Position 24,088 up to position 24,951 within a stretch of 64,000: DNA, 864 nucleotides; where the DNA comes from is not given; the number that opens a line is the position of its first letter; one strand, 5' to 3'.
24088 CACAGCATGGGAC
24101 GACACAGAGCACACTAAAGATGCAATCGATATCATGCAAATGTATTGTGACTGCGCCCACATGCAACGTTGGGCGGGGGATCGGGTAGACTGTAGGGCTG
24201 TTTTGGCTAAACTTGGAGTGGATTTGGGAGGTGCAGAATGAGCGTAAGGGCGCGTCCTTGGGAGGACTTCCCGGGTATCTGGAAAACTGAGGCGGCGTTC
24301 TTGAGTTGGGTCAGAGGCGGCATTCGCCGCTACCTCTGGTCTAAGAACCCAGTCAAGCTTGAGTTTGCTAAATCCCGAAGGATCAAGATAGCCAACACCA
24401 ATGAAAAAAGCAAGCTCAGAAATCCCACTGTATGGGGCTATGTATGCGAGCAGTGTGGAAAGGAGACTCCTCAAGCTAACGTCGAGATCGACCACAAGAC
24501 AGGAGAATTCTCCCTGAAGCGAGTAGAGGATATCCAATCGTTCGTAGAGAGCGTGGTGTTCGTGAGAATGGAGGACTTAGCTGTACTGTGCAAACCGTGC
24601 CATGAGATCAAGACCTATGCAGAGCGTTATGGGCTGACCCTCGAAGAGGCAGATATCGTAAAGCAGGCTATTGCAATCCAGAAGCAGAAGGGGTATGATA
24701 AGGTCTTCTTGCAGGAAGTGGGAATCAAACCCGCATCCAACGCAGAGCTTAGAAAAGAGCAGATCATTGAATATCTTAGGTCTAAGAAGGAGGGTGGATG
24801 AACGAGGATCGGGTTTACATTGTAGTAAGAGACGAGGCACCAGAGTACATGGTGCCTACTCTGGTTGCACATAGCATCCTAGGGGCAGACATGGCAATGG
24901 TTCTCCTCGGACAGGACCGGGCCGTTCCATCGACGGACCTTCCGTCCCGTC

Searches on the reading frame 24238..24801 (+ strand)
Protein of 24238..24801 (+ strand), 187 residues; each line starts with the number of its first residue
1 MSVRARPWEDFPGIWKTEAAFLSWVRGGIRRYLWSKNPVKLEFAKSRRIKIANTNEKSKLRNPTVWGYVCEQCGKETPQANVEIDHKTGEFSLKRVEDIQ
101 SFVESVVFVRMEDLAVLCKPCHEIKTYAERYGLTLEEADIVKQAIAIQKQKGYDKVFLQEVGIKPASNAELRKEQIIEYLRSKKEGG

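Call 67: search_protein_families(library=pfam, proteins=[window:24238-24801:+], max_evalue=0.01)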
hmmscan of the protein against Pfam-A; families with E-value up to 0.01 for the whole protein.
window:24238-24801:+ (187 aa): 1 family
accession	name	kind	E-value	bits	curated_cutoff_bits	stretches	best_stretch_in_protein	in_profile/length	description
PF01844.29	HNH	-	0.0054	17.3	21.4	0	112-126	31-45/47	HNH endonuclease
